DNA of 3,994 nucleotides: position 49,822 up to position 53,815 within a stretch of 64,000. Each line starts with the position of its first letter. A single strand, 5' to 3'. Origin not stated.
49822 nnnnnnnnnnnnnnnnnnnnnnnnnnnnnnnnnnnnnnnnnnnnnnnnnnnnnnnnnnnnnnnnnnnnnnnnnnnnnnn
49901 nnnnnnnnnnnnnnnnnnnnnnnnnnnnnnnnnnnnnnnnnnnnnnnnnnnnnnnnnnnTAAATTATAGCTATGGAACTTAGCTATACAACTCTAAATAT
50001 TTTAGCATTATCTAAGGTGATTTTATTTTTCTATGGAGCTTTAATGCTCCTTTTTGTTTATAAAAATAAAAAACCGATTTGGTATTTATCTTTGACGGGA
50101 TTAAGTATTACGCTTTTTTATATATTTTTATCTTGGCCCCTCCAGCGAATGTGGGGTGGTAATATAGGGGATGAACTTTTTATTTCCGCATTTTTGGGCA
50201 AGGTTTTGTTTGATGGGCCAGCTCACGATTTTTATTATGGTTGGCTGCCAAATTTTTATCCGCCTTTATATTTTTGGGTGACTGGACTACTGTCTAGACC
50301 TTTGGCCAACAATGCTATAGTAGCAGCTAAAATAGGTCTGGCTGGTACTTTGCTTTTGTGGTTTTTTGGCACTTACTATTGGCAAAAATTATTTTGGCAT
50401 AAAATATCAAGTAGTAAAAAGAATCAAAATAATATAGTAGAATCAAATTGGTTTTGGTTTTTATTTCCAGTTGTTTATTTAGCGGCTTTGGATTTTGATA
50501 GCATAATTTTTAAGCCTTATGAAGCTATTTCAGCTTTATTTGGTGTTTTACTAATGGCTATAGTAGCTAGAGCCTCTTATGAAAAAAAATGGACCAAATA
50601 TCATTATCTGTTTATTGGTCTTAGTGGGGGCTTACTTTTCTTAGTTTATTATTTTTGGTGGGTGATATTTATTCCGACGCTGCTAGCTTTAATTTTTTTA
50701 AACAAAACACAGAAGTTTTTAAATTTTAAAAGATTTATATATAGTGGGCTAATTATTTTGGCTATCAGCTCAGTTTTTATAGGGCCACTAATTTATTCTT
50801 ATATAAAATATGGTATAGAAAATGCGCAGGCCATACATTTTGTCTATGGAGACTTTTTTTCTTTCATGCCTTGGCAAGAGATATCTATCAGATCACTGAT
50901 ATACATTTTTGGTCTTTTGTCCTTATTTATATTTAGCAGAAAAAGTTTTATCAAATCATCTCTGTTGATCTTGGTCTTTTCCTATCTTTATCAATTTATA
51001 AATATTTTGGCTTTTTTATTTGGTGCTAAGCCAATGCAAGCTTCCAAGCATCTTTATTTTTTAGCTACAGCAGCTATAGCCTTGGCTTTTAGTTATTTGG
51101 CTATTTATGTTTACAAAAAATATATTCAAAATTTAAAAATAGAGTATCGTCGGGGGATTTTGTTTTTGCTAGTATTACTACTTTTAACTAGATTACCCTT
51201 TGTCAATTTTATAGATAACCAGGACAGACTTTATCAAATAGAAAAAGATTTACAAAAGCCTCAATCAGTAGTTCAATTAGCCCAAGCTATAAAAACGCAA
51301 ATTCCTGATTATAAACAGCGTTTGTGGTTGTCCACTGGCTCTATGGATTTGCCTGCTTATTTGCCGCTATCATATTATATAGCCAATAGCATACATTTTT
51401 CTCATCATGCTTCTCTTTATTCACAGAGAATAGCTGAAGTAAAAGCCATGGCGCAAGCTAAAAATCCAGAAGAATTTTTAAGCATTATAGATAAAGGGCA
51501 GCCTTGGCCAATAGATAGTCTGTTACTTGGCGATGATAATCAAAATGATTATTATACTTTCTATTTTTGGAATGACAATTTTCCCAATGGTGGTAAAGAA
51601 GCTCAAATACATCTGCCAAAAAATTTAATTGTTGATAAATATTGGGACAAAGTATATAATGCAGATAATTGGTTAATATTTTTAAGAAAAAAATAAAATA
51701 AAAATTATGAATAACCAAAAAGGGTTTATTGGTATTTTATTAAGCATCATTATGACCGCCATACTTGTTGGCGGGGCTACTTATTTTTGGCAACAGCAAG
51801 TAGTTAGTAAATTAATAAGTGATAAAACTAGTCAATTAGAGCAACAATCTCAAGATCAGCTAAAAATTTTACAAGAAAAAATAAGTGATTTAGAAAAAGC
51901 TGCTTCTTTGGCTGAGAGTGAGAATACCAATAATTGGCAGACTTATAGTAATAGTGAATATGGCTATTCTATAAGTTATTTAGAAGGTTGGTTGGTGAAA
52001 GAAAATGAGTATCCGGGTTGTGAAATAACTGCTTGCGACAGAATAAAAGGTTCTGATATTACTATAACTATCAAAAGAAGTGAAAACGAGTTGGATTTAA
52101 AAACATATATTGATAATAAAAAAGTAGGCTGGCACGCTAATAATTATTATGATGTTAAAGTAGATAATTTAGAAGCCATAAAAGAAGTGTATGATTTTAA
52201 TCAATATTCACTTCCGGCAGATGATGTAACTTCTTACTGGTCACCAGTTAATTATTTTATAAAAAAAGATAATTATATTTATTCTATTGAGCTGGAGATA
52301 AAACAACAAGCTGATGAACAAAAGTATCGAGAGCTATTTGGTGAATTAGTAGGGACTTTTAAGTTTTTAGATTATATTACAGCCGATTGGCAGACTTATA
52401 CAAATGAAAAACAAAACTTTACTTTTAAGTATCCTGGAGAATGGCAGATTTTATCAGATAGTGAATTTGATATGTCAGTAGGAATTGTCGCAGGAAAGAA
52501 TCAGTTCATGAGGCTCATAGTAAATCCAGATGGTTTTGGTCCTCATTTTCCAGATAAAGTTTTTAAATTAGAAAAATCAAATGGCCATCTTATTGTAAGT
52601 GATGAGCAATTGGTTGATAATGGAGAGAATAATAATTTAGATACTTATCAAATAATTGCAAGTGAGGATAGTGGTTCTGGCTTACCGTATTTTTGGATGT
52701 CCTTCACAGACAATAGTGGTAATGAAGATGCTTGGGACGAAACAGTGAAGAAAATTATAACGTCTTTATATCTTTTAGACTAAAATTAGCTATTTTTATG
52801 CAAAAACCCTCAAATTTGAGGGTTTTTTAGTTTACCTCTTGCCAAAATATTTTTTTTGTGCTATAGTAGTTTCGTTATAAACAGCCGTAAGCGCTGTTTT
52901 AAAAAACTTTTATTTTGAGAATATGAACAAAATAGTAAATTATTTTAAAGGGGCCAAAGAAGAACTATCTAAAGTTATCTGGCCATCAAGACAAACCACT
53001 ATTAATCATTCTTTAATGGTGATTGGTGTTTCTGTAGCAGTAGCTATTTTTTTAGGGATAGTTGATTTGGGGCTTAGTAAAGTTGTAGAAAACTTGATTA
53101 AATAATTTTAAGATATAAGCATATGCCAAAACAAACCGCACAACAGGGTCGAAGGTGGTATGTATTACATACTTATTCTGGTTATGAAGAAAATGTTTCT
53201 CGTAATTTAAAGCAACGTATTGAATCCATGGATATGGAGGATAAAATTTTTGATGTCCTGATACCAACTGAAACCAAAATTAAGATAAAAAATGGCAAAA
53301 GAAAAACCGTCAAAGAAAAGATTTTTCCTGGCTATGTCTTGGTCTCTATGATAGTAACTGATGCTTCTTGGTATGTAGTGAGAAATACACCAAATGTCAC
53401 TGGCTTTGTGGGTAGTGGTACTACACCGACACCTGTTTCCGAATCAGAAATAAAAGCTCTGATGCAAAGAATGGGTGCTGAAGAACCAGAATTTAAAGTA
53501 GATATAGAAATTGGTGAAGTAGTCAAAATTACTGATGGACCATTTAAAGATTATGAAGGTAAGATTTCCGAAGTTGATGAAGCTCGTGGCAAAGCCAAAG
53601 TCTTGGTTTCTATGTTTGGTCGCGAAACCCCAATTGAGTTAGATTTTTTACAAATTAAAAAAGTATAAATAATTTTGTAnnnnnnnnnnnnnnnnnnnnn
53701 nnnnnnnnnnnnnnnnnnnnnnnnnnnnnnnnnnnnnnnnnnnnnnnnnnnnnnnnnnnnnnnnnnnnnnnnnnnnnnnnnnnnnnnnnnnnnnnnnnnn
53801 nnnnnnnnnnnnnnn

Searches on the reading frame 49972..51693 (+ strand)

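Call 41: search_protein_families(library=pfam, proteins=[window:49972-51693:+], max_evalue=0.00001)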
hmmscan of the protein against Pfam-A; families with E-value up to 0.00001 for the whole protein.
window:49972-51693:+ (574 aa): 1 family
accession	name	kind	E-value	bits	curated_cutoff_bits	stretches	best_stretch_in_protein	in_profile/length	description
PF12250.14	AftA_N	-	6.9e-06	25.5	26.7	0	16-109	43-140/429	Arabinofuranosyltransferase N terminal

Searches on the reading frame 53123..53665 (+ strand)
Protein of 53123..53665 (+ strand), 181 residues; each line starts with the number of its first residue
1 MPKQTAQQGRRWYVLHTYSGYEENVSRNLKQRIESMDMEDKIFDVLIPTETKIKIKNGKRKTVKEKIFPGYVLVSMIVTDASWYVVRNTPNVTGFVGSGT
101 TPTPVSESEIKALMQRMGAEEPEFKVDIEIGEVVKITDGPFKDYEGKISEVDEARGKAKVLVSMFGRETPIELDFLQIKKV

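Call 71: search_protein_families(library=pfam, proteins=[window:53123-53665:+], max_evalue=0.001)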
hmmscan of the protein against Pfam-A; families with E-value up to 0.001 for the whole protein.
window:53123-53665:+ (181 aa): 2 families
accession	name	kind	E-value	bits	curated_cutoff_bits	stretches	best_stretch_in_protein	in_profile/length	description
PF02357.24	NusG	-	3e-31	108.2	22.2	1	11-113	2-92/93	Transcription termination factor nusG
PF00467.35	KOW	-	8.1e-08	32.2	22.3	1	131-162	2-31/32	KOW motif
